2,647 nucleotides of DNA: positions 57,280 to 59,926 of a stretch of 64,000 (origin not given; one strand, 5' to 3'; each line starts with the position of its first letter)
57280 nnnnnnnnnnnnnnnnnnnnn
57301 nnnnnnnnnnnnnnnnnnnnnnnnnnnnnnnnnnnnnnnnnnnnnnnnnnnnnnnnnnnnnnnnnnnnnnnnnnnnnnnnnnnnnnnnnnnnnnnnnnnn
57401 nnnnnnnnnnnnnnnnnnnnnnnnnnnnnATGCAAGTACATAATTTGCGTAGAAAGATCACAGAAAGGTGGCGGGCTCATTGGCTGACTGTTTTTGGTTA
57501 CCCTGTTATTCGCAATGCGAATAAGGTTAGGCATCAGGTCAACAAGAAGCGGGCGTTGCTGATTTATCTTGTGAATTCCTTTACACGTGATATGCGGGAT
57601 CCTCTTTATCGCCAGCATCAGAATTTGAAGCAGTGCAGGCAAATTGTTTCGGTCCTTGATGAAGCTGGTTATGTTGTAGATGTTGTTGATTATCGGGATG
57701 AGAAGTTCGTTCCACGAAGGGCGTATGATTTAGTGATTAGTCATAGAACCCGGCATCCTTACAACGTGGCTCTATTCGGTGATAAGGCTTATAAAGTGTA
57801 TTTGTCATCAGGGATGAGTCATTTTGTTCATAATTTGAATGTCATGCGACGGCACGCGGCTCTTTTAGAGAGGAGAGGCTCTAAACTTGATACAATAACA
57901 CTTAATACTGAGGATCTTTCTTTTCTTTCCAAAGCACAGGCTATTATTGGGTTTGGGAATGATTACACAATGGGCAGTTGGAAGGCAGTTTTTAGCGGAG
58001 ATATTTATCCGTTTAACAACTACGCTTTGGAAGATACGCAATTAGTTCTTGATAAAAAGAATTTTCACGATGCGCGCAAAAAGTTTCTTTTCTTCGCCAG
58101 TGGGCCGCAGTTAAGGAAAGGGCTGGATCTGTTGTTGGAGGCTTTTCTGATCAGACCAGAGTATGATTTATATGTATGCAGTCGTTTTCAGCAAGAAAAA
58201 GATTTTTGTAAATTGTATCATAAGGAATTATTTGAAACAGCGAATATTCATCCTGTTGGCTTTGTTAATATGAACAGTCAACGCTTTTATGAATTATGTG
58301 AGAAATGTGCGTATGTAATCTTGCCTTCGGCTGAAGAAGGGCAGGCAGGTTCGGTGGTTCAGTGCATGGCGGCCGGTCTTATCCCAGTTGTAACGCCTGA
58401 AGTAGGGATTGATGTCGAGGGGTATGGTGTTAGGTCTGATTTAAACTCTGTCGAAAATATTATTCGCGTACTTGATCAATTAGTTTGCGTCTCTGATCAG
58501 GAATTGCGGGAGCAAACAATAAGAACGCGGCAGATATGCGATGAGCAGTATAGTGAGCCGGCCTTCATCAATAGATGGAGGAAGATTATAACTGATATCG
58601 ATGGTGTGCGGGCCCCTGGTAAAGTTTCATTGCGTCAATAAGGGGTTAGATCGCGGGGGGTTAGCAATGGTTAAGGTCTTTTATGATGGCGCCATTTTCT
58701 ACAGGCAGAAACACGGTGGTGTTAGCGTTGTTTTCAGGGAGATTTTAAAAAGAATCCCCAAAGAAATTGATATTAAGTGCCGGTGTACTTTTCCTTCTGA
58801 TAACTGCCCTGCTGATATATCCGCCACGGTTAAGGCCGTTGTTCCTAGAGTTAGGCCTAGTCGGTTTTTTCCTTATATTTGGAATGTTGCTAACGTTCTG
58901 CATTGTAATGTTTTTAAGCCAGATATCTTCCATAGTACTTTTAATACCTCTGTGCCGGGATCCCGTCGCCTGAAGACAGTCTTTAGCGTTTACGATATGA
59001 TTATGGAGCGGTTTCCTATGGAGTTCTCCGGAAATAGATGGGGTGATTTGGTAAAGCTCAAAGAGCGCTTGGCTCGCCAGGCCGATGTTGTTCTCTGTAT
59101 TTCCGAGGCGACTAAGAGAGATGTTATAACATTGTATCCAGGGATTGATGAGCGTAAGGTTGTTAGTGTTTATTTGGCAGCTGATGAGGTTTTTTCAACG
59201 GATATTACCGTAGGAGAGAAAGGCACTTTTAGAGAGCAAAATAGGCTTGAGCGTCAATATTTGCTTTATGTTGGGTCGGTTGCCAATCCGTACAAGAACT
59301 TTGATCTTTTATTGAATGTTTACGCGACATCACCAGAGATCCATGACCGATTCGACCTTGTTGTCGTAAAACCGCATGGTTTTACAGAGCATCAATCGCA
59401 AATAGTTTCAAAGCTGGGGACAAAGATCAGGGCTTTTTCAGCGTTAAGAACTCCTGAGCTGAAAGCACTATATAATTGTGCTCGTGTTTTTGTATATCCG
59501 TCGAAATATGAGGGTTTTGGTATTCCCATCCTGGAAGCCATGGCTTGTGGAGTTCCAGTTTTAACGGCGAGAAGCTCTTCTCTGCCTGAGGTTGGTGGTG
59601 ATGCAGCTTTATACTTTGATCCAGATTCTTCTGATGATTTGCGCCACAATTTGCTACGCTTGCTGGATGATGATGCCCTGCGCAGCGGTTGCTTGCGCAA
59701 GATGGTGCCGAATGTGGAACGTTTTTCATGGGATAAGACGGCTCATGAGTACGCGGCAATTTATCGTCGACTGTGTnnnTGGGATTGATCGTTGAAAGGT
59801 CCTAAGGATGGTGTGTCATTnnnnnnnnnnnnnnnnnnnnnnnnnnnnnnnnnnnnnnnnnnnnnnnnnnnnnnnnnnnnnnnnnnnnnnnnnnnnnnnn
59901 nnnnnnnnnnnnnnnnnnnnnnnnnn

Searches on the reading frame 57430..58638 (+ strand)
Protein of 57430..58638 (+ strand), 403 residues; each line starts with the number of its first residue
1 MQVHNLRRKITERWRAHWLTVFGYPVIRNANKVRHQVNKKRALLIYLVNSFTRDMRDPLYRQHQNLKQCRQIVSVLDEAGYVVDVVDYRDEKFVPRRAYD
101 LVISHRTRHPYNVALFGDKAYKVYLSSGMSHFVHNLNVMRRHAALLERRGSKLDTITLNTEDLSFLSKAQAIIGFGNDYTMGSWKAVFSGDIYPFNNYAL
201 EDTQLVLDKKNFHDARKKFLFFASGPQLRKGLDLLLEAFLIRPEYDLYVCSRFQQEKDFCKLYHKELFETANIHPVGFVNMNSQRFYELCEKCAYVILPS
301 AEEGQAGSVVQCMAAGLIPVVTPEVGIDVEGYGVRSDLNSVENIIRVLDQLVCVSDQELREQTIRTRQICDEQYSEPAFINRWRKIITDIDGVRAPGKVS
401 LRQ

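Call 76: search_protein_families(library=pfam, proteins=[window:57430-58638:+], max_evalue=0.0001)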
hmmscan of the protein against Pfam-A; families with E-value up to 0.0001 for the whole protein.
window:57430-58638:+ (403 aa): 2 families
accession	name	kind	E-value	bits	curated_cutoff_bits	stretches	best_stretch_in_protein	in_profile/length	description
PF00534.26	Glycos_transf_1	-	1e-07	32.1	26.4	1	208-326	6-125/172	Glycosyl transferases group 1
PF13692.12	Glyco_trans_1_4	-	1.9e-07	31.8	27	1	217-327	2-111/142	Glycosyl transferases group 1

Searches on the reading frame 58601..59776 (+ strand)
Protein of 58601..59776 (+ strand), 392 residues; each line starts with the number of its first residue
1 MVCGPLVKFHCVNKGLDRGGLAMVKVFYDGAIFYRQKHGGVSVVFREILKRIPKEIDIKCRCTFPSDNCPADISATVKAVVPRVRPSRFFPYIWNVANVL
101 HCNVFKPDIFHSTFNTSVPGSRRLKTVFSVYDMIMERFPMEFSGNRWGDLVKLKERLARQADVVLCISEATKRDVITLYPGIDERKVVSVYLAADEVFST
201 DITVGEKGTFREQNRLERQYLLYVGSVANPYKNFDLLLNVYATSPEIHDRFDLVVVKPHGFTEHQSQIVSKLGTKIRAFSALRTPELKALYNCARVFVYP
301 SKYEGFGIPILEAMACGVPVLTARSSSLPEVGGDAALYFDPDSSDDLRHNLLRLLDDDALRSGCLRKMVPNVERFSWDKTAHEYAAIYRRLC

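Call 76: search_protein_families(library=pfam, proteins=[window:58601-59776:+], max_evalue=0.0001)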
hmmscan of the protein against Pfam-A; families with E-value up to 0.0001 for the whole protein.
window:58601-59776:+ (392 aa): 6 families
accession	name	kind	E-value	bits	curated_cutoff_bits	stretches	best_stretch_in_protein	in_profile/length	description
PF00534.26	Glycos_transf_1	-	4.7e-24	85.3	26.4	1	212-362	7-163/172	Glycosyl transferases group 1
PF13692.12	Glyco_trans_1_4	-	1.9e-21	77.2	27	1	219-357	2-142/142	Glycosyl transferases group 1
PF13439.12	Glyco_transf_4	-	4.8e-12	46.7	28.5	1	39-193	2-165/170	Glycosyltransferase Family 4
PF20706.3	GT4-conflict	-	5.2e-10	39.3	26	1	152-326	138-314/385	Family 4 Glycosyltransferase in conflict systems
PF13524.12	Glyco_trans_1_2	-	9.5e-07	29.3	25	1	275-368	28-125/144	Glycosyl transferase-like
PF13579.12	Glyco_trans_4_4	-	3e-05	24.9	29.7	0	79-188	46-153/158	Glycosyl transferase 4-like domain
